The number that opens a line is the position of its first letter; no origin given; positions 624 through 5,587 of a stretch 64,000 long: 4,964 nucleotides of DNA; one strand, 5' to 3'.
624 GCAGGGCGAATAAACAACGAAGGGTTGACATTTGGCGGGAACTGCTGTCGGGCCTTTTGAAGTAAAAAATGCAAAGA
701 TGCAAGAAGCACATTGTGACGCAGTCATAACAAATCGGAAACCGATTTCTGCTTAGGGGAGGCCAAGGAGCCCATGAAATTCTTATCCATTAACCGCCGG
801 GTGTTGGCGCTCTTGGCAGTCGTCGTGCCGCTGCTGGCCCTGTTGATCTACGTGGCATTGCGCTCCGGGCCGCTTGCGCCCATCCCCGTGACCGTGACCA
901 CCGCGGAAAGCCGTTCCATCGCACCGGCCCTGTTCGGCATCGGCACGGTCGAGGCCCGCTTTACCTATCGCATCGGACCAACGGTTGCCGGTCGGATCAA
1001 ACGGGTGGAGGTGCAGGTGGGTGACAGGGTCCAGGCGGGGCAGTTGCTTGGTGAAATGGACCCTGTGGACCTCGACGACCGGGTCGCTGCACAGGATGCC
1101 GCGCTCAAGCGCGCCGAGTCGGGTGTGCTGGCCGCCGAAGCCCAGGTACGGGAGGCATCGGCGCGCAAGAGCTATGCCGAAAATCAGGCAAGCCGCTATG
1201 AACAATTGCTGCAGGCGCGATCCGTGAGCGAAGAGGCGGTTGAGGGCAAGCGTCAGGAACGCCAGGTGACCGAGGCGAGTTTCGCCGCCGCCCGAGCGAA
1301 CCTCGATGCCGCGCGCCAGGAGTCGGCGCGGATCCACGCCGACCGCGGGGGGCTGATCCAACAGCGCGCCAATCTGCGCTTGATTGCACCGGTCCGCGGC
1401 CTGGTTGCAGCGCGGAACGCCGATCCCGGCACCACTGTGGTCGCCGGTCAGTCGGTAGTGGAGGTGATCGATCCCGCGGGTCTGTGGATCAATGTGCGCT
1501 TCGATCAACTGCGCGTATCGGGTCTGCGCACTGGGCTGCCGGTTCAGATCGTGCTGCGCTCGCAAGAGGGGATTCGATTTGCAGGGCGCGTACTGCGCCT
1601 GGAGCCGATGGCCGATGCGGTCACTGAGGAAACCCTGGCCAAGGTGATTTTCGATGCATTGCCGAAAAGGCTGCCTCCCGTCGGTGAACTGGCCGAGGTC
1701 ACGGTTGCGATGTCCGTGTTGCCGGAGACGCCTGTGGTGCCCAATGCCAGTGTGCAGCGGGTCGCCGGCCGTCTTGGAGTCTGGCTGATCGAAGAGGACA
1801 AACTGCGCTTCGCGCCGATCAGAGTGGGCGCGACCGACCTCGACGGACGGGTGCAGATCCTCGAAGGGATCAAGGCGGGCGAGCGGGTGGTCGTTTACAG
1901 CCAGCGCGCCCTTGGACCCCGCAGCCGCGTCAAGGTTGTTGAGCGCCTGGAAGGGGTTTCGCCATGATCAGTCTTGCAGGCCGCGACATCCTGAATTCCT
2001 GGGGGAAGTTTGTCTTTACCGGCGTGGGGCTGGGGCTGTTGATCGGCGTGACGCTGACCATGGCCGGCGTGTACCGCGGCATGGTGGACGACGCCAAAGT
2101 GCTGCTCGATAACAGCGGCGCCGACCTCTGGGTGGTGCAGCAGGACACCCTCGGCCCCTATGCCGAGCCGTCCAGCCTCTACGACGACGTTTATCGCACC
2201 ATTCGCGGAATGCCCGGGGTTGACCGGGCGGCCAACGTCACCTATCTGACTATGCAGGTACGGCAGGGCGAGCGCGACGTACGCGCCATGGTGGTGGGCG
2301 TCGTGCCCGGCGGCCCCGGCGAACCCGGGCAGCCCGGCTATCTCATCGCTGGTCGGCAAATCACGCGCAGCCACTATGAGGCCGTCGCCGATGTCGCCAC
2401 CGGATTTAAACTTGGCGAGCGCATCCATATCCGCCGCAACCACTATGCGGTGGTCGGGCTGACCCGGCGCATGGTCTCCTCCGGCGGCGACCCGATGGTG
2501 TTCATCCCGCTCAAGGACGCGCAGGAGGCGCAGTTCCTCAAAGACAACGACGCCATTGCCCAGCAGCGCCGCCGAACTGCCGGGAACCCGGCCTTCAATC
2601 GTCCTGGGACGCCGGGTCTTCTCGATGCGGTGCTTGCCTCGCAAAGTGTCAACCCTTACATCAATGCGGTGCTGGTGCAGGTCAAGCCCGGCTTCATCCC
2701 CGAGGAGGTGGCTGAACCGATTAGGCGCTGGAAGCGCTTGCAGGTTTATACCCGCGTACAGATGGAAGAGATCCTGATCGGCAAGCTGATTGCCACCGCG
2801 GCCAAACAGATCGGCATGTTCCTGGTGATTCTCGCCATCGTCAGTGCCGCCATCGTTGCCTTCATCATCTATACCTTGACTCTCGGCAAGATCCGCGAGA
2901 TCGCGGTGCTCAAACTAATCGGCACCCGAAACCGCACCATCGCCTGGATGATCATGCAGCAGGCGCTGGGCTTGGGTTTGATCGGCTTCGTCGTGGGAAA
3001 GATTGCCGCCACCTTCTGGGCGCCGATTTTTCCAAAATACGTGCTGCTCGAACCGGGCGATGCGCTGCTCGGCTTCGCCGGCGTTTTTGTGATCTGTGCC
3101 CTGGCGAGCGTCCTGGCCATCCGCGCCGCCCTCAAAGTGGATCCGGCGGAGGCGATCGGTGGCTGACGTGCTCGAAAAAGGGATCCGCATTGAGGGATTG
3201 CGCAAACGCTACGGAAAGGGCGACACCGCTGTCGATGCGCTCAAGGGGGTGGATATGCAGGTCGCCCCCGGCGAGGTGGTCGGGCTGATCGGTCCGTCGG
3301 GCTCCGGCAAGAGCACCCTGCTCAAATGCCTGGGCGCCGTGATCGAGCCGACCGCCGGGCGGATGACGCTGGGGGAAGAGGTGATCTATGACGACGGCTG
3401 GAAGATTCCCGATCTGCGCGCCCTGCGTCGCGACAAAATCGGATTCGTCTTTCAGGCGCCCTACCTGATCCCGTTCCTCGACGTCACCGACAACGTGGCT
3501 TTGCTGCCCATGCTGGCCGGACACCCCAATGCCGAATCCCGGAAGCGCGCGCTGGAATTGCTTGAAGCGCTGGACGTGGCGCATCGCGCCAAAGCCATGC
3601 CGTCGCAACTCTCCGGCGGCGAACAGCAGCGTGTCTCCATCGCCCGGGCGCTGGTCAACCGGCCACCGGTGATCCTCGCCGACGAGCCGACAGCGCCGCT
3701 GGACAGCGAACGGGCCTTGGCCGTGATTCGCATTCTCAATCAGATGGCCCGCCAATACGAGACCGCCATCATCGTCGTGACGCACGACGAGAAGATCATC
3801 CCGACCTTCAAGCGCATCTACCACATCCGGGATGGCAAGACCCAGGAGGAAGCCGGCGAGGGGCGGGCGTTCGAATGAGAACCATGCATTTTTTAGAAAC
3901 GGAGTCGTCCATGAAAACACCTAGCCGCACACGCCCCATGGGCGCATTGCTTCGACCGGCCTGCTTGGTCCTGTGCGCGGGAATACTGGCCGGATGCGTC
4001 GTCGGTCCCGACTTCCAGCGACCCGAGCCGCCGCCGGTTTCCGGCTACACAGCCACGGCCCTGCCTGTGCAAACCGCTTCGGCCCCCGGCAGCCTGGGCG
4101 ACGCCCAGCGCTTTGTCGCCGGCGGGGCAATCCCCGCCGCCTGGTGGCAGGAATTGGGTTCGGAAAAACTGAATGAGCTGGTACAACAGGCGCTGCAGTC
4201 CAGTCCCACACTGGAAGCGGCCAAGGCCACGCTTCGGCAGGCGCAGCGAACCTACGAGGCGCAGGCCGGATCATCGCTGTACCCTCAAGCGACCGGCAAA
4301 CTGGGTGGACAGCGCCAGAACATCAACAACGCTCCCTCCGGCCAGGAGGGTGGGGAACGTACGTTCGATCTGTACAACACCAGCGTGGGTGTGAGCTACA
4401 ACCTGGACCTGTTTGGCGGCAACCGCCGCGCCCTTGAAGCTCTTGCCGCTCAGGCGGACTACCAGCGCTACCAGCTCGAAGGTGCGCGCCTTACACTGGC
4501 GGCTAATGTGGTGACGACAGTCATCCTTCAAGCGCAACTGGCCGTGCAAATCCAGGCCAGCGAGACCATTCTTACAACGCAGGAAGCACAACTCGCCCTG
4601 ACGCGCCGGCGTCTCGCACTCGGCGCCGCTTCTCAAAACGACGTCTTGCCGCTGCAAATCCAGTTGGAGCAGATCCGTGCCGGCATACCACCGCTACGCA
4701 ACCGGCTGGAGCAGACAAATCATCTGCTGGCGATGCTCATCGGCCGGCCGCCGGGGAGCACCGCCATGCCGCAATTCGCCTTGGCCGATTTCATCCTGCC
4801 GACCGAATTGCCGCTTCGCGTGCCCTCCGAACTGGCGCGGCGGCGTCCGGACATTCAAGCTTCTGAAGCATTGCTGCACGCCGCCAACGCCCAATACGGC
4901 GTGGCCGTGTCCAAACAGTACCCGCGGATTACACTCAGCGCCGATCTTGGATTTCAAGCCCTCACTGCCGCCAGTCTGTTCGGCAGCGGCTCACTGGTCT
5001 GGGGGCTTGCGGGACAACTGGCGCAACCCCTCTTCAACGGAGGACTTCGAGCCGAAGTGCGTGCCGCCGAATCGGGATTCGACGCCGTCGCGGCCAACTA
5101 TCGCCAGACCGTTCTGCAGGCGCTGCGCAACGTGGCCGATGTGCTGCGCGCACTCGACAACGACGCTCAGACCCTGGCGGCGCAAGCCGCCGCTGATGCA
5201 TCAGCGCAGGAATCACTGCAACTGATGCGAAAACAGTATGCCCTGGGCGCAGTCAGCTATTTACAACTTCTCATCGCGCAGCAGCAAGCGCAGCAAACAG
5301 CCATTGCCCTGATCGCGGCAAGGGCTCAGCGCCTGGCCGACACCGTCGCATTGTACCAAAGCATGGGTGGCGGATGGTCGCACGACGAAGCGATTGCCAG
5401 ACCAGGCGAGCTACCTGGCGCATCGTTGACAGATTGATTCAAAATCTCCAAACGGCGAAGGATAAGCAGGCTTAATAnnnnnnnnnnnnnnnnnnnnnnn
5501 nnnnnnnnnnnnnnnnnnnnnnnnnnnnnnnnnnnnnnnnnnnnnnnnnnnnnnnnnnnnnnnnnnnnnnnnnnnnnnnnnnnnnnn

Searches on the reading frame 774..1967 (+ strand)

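Call 57: search_protein_families(library=pfam, proteins=[window:774-1967:+], max_evalue=0.00001)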
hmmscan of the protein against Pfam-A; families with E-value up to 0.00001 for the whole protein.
window:774-1967:+ (397 aa): 2 families
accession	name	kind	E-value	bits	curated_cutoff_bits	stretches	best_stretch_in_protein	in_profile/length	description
PF16576.10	HlyD_D23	-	2.5e-16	60.1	30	1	60-292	15-200/214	Barrel-sandwich domain of CusB or HlyD membrane-fusion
PF13437.12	HlyD_3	-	3e-13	50.9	22.2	1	203-289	2-89/106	HlyD family secretion protein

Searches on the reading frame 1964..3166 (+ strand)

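Call 57: search_protein_families(library=pfam, proteins=[window:1964-3166:+], max_evalue=0.00001)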
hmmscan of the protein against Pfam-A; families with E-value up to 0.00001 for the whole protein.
window:1964-3166:+ (400 aa): 2 families
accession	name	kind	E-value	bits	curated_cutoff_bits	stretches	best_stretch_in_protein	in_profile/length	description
PF02687.27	FtsX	-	2.9e-15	56.8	25.5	1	285-394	2-120/120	FtsX-like permease C-terminal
PF12704.14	MacB_PCD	-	3.7e-13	50.7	27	1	22-254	7-205/207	MacB-like periplasmic core domain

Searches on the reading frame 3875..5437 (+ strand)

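Call 57: search_protein_families(library=pfam, proteins=[window:3875-5437:+], max_evalue=0.00001)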
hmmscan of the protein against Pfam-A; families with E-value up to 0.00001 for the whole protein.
window:3875-5437:+ (520 aa): 1 family
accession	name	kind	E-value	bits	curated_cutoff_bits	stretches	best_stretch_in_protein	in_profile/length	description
PF02321.23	OEP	-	1.9e-43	148.9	22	2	320-498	8-187/187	Outer membrane efflux protein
